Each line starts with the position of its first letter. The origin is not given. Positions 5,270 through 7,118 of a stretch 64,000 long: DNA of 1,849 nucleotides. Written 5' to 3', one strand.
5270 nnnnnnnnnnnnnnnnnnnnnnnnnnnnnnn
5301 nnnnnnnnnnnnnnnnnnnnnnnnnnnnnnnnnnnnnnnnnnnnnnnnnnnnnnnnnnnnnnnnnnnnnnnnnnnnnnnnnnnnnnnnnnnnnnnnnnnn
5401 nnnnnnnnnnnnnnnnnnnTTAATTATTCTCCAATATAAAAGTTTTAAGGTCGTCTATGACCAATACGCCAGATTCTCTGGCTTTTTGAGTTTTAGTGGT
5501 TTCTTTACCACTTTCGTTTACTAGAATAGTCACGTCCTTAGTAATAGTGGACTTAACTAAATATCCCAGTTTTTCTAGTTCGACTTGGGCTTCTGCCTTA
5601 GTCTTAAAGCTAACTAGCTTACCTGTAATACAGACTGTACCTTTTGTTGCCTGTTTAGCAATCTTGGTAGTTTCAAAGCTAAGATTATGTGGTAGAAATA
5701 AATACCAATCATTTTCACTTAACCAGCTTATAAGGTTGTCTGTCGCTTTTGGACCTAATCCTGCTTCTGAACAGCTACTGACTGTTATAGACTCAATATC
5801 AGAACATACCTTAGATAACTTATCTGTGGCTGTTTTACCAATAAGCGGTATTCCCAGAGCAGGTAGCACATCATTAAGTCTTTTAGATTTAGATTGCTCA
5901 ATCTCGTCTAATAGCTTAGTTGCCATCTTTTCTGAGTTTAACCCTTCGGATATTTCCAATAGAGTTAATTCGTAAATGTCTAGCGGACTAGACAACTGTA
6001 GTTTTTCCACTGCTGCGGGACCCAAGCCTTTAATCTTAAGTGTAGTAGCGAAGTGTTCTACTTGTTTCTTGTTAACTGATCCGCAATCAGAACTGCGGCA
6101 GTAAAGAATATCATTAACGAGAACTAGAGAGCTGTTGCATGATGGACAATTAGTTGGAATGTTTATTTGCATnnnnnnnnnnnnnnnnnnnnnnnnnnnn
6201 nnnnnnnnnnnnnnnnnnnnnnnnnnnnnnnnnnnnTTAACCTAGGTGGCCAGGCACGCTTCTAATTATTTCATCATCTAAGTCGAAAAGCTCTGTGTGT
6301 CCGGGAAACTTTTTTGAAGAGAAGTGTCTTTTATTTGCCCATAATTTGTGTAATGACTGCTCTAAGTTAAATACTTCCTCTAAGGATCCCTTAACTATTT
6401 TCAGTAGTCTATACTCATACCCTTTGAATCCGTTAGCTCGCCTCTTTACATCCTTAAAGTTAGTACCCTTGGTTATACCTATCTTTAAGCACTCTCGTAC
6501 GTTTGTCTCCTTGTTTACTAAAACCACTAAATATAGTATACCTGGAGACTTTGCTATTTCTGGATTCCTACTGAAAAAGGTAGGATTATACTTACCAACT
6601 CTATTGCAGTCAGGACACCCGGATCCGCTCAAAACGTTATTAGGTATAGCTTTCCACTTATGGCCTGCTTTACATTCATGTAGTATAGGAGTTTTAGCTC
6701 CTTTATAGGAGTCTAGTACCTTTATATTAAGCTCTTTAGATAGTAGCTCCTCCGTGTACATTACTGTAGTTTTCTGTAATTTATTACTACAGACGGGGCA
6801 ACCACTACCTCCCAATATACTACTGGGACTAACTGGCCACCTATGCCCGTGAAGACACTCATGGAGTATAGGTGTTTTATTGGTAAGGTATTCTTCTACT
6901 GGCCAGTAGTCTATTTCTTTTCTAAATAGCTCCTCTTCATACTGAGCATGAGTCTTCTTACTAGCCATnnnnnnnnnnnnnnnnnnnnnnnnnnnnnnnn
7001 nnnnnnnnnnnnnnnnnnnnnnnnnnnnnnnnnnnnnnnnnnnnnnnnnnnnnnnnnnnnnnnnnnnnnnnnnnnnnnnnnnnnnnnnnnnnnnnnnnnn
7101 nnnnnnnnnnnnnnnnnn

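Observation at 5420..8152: NAD-dependent DNA ligase split into two ORFs by a GIY-YIG homing endonuclease gene and a thioredoxin gene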

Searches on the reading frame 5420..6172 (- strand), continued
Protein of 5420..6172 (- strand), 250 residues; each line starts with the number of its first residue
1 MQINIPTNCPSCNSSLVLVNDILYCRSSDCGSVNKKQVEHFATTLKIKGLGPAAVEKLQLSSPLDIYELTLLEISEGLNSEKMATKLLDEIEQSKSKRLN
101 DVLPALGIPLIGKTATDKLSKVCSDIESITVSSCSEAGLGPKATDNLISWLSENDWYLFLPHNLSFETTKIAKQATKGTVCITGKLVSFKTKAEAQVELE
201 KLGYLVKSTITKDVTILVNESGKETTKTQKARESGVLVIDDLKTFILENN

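Call 66: find_homologous_proteins(query=window:5420-6172:-, max_evalue=1e-10)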
Query window:5420-6172:- (250 aa): 3568 proteins with E <= 1e-10 among 4447 candidates; the best 120 are listed.
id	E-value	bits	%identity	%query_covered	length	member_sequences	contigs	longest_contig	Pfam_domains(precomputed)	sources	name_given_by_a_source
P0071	3.8e-153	526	98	100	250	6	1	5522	-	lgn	-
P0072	4.6e-132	457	82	100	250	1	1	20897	-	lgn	-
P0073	8.5e-132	456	84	100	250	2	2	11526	-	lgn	-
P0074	9.8e-132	456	82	100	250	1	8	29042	-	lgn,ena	-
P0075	1.0e-131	456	83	100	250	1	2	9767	-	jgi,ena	jgi:NAD-dependent DNA ligase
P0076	3.6e-131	454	82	100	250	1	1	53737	-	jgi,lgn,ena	-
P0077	4.7e-131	453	83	100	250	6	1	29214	-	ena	-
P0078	4.9e-131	453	82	100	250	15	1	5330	-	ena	-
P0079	6.2e-131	453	82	100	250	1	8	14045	-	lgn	-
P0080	1.2e-130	452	83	100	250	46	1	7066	-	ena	-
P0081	1.2e-130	452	82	100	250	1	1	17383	-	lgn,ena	-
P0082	1.5e-130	452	82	100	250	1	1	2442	-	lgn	-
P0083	3.4e-130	451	82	100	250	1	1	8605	-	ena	-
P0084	6.8e-130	450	82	100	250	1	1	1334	-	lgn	-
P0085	7.9e-130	449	82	100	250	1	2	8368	-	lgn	-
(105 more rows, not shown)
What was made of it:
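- The best 120 LigB homologues (59-98% identity) are 217-260 aa (call 66).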

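Call 67: find_encoding_contigs(protein=P0071, flank=6000, max_places=4)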
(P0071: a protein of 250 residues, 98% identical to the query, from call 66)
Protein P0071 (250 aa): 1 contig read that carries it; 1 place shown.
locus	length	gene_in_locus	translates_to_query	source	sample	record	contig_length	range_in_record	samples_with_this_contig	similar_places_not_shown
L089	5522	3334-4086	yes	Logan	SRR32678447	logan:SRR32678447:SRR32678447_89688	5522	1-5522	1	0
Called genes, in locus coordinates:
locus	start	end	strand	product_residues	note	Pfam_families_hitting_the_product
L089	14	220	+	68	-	-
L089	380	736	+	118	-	PF26822:Phage_T5_A2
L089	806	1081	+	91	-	-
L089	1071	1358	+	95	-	PF02229:PC4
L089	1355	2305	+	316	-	PF01653:DNA_ligase_aden, PF03120:OB_DNA_ligase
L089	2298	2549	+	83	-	PF00085:Thioredoxin, PF13098:Thioredoxin_2, PF13905:Thioredoxin_8 (faint)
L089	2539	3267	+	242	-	PF14311:DUF4379 (faint)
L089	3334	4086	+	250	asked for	-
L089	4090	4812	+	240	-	-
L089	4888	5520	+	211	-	?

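Call 71: find_encoding_contigs(protein=window:5420-6172:-, flank=6000, max_places=8)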
Protein window:5420-6172:- (250 aa): 7 contigs read that carry it; 6 places shown.
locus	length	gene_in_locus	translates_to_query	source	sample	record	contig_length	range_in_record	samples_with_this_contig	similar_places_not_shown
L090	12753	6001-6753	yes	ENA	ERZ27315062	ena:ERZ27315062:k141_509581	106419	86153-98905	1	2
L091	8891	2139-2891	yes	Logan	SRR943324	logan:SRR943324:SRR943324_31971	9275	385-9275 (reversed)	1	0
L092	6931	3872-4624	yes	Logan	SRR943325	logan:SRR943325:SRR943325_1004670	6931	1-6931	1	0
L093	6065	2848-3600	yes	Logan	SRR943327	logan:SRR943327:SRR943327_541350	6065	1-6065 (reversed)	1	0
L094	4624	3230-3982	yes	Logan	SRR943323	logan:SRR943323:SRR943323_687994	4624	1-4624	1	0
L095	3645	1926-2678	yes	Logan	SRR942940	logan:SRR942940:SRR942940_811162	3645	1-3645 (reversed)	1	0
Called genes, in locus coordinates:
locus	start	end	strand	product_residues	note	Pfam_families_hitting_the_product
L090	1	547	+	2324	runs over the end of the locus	-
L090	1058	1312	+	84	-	PF10902:WYL_2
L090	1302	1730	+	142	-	PF04308:RNaseH_like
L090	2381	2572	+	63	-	-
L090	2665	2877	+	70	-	-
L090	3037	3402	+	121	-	PF26822:Phage_T5_A2 (weak)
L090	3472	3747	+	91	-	-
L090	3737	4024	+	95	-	PF02229:PC4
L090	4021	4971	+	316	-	PF01653:DNA_ligase_aden, PF03120:OB_DNA_ligase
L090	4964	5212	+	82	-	PF00085:Thioredoxin, PF13098:Thioredoxin_2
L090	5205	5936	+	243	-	PF05265:DUF723 (faint), PF21817:CapR (faint), PF14311:DUF4379 (faint), PF10544:T5orf172 (weak)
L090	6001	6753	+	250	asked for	-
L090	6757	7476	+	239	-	-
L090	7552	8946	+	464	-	PF03796:DnaB_C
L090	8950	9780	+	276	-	PF01807:Zn_ribbon_DnaG (weak), PF08275:DNAG_N (weak), PF13662:Toprim_4 (weak), PF13155:Toprim_2, PF13362:Toprim_3 (faint)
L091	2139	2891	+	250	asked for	-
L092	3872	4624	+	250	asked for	-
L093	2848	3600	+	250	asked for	-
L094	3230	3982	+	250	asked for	-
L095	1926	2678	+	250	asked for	-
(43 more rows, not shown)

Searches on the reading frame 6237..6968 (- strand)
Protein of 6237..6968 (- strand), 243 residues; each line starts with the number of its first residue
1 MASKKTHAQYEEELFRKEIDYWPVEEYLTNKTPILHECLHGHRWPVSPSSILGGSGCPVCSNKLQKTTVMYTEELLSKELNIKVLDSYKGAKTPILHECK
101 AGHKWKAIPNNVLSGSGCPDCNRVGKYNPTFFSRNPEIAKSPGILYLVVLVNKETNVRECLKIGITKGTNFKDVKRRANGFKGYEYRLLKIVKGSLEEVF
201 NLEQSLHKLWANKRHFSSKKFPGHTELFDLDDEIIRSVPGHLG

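Call 3: search_protein_families(library=pfam, proteins=[window:6237-6968:-], max_evalue=0.01)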
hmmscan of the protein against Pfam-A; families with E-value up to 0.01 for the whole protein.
window:6237-6968:- (243 aa): 3 families
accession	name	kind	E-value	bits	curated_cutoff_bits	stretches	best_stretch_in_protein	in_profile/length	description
PF14311.12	DUF4379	-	1.4e-10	41.6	24.5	1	82-123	13-55/56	Probable Treble clef zinc finger domain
PF21817.3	CapR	-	1.3e-07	32.2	24.2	1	82-121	15-66/67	CapR homology domain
PF10544.15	T5orf172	-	1.3e-05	26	20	1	145-238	3-96/101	T5orf172 domain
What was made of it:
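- Checked: ORF 6237-6968 (243 aa): has DUF4379/CapR treble-clef zinc fingers and a C-terminal T5orf172 domain (26 bits against a cut-off of 20) (call 3).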

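Call 40: search_protein_families(library=phrogs, proteins=[window:6237-6968:-], max_evalue=0.001)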
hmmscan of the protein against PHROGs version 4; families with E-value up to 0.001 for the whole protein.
window:6237-6968:- (243 aa): 3 families
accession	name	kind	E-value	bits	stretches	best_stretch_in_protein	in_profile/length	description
phrog_681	-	DNA, RNA and nucleotide metabolism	4.5e-39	135.5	1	6-234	306-528/576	endonuclease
phrog_559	-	DNA, RNA and nucleotide metabolism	5.9e-24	85.8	1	8-123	189-305/607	HNH endonuclease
phrog_25400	-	unknown function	5.1e-05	24.5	1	142-234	18-112/128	-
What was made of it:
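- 6237..6968 (-): Homing-endonuclease-like gene. Two CapR/DUF4379 treble-clef zinc fingers (about aa 1-124, nt 6597-6968) are followed by a T5orf172 (GIY-YIG superfamily) domain (aa 125-243, nt 6240-6596). Its start overlaps the thioredoxin stop by 8 nt. Pfam (call 3); PHROG 681 (call 40).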

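Call 41: search_protein_families(library=padloc, proteins=[window:6237-6968:-], max_evalue=0.01)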
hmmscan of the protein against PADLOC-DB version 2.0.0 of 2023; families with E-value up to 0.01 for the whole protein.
window:6237-6968:- (243 aa): 0 families

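Call 43: find_homologous_proteins(query=window:6237-6968:-, max_evalue=0.00001)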
Query window:6237-6968:- (243 aa): 70 proteins with E <= 0.00001 among 641 candidates.
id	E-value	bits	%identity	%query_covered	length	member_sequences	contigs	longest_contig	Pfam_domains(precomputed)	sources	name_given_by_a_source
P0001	6.9e-165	564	100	100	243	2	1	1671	PF10544.16,PF14311.13,PF05265.21,PF21817.4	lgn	-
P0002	1.3e-99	351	51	97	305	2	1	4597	PF14311.13,PF21817.4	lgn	-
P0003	7.1e-95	335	61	98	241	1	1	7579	PF14311.13,PF21817.4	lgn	-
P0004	7.8e-94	332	45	98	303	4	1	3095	PF14311.13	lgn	-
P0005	5.7e-92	326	60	97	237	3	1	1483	PF14311.13,PF21817.4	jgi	-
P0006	6.0e-89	316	57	100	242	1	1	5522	PF14311.13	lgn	-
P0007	7.3e-87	309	57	98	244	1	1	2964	PF14311.13,PF05265.21,PF21817.4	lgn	-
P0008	6.0e-86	306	56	98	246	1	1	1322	PF14311.13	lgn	-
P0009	1.7e-85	304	54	98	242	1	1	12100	PF10544.16,PF14311.13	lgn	-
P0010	1.2e-81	292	54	98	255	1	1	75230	PF14311.13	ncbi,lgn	-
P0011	9.3e-80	286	52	98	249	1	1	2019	PF14311.13,PF21817.4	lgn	-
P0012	2.8e-79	284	51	100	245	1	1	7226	PF10544.16,PF14311.13,PF05265.21,PF21817.4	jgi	jgi:predicted nucleic acid-binding Zn-ribbon protein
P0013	1.2e-78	282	44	95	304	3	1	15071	PF14311.13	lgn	-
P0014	1.1e-75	272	52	98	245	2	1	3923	PF14311.13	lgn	-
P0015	3.0e-74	268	54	98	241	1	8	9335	PF14311.13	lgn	-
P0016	3.2e-73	264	52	98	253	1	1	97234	PF14311.13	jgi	-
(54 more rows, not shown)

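Call 44: find_encoding_contigs(protein=P0010, flank=5000, max_places=3)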
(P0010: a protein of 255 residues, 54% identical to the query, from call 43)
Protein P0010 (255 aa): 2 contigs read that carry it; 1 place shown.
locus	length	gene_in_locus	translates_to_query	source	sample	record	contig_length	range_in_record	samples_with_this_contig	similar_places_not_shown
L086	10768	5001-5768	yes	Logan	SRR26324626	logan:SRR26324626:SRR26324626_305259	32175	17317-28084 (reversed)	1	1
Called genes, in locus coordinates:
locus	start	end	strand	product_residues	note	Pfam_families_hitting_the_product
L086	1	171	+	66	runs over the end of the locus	-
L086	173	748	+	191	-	-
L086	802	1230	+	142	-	-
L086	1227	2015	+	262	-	PF00149:Metallophos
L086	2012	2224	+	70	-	-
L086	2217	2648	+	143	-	PF08719:NADAR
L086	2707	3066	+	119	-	-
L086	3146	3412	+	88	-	-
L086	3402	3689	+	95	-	PF02229:PC4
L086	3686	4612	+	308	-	PF01653:DNA_ligase_aden, PF03120:OB_DNA_ligase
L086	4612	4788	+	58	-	-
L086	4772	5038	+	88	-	PF00085:Thioredoxin, PF13098:Thioredoxin_2 (weak), PF14595:Thioredoxin_9 (weak)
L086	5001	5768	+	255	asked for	PF14311:DUF4379 (faint)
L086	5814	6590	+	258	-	-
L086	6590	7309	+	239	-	PF08281:Sigma70_r4_2 (faint)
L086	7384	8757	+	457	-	PF03796:DnaB_C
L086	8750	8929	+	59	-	-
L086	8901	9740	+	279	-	PF01807:Zn_ribbon_DnaG, PF08275:DNAG_N (weak), PF13662:Toprim_4, PF13155:Toprim_2, PF13362:Toprim_3 (weak)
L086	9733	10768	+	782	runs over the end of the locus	PF01612:DNA_pol_A_exo1, PF00476:DNA_pol_A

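Call 45: find_encoding_contigs(protein=P0016, flank=5000, max_places=3)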
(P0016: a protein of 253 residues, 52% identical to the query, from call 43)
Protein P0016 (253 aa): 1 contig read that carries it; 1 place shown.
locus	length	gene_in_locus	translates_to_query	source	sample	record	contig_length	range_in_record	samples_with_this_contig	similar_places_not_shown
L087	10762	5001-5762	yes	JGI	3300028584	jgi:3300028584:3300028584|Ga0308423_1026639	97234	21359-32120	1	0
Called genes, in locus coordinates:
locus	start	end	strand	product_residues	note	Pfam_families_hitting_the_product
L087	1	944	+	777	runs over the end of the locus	-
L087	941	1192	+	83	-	-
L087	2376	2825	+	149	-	PF04308:RNaseH_like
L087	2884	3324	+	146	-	-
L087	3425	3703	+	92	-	-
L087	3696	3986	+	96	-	PF02229:PC4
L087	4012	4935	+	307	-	PF01653:DNA_ligase_aden, PF03120:OB_DNA_ligase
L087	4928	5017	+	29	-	-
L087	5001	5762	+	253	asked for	PF14311:DUF4379 (faint)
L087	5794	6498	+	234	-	-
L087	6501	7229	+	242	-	PF08281:Sigma70_r4_2 (faint)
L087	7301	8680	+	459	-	PF03796:DnaB_C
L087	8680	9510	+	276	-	PF01807:Zn_ribbon_DnaG, PF08275:DNAG_N (weak), PF13155:Toprim_2, PF13662:Toprim_4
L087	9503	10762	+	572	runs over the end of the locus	PF01612:DNA_pol_A_exo1, PF00476:DNA_pol_A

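Call 46: find_encoding_contigs(protein=P0003, flank=5000, max_places=3)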
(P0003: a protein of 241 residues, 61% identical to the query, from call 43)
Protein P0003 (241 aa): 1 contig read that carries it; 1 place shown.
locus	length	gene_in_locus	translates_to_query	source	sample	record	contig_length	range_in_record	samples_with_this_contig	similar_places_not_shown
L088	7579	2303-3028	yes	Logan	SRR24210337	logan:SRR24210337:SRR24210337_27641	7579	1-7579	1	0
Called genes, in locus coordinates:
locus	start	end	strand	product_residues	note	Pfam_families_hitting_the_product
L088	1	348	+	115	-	?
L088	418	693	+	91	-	-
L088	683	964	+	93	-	PF02229:PC4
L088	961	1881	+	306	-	PF01653:DNA_ligase_aden, PF03120:OB_DNA_ligase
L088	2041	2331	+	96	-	PF00085:Thioredoxin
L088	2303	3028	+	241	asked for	PF21817:CapR (faint), PF14311:DUF4379 (faint)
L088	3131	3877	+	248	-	PF00533:BRCT (weak)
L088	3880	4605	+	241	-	PF24410:wHTH-HSP90_Na-assoc (faint), PF08281:Sigma70_r4_2 (faint)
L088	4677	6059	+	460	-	PF03796:DnaB_C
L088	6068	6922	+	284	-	PF01807:Zn_ribbon_DnaG (faint), PF08275:DNAG_N (weak), PF13155:Toprim_2, PF13662:Toprim_4 (weak)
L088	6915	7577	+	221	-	?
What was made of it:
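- Further members L086-L088 carry the gene in the same position (calls 44-46).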

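Call 55: predict_structure(alignment_id=A3)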
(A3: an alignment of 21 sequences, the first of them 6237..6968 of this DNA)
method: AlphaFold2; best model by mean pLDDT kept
length: 243 residues; sequences in the alignment: 21
mean_pLDDT: 90.8   pTM: 0.55
mean pLDDT of the five models: 90.8, 90.4, 88.6, 88.6, 87.6
residues with pLDDT >= 90: 172; 70-90: 61; 50-70: 9; < 50: 1
segments of 3 or more residues with pLDDT < 50: none
pLDDT, mean of each block of 10 residues (from residue 1): 81 92 93 93 92 84 79 91 91 93 92 85 77 94 97 96 95 92 95 97 95 90 90 96 81
secondary structure, 60 per line:
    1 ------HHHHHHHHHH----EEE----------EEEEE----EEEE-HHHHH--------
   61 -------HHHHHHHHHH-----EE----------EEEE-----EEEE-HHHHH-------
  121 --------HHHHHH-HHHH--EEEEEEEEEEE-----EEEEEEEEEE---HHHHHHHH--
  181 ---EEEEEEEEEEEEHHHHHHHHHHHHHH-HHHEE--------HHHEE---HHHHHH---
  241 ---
elements in order: H7-16 E21-23 E34-38 E43-46 H48-52 H68-77 E95-98 E104-107 H109-113 H129-134 H136-139 E142-152 E158-167 H171-178 E184-195 H196-209 H232-237
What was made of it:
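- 6237..6968 (-): AlphaFold model with mean pLDDT 90.8 (call 55).
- On T5orf172-class (GIY-YIG superfamily) homing endonuclease: The model shows two repeated small beta/alpha modules (call 55).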

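Call 58: fold_search(model_id=the predicted structure, library=pdb)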
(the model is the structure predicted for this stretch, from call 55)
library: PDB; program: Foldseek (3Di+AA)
matches with E <= 10: 470; with E <= 0.001: 0
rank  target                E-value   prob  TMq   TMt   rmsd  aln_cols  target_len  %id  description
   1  8efi_M                8.8e-02  0.03  0.10  0.06  23.4       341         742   13  Helical reconstruction of the human cardiac actin-tropomyosin-myosin complex in the rigor form (released 2022-11-23)
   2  3gas_B                2.6e-01  0.08  0.13  0.13  10.1       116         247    9  Crystal Structure of Helicobacter pylori Heme Oxygenase Hugz in Complex with Heme (released 2010-02-23)
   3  5nzi                  5.6e-01  0.04  0.10  0.06  14.7        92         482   13  Crystal structure of UDP-glucose pyrophosphorylase S374F mutant from Leishmania major in complex with UDP-glucose (released 2018-04-18)
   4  8enc_M                5.9e-01  0.02  0.11  0.05  23.2       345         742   12  Helical reconstruction of the human cardiac actin-tropomyosin-myosin loop 4 7G mutant complex (released 2022-11-23)
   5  1npb_D                6.3e-01  0.08  0.12  0.19  17.1       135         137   10  Crystal structure of the fosfomycin resistance protein from transposon Tn2921 (released 2004-03-02)
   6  3gas_D                6.7e-01  0.04  0.14  0.14  10.6       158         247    9  Crystal Structure of Helicobacter pylori Heme Oxygenase Hugz in Complex with Heme (released 2010-02-23)
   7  4j4j_A                7.1e-01  0.08  0.13  0.16   7.5        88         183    8  Crystal structure of the APOBEC3F Vif binding domain (released 2013-11-06)
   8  5wew_A                7.5e-01  0.06  0.11  0.18  18.0       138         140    8  Crystal structure of Klebsiella pneumoniae fosfomycin resistance protein (FosAKP) with inhibitor (ANY1) bound (released 2018-07-18)
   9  1npb_B                8.0e-01  0.06  0.12  0.19  19.2       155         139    9  Crystal structure of the fosfomycin resistance protein from transposon Tn2921 (released 2004-03-02)
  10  4q66_D                9.0e-01  0.02  0.11  0.15  20.8       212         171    8  Structure of Exomer bound to Arf1. (released 2014-09-17)
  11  7rro_T                9.0e-01  0.01  0.06  0.05  37.9       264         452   10  Structure of the 48-nm repeat doublet microtubule from bovine tracheal cilia (released 2021-10-27)
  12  7yv9_A                1.0e+00  0.02  0.10  0.04  21.1       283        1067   11  Cryo-EM structure of full-length Myosin Va in the autoinhibited state (released 2022-12-21)
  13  9cpb_3K               1.0e+00  0.01  0.08  0.06  24.4       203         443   11  Atomic model of bovine Fallopian tube cilia doublet microtubule (48-nm periodicity) (released 2024-10-30)
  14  4iou_A                1.1e+00  0.11  0.15  0.19  10.6        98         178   12  Crystal structure of the HIV-1 Vif binding, catalytically active domain of APOBEC3F (released 2013-05-29)
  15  3e1u                  1.1e+00  0.06  0.14  0.17  11.4       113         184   12  The Crystal Structure of the Anti-Viral APOBEC3G Catalytic Domain (released 2008-10-07)
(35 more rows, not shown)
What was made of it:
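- On T5orf172-class (GIY-YIG superfamily) homing endonuclease: Foldseek found nothing significant (call 58).
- Tried and rejected: Foldseek of the whole three-module model against the PDB gave nothing with E at or below 0.001 (call 58).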
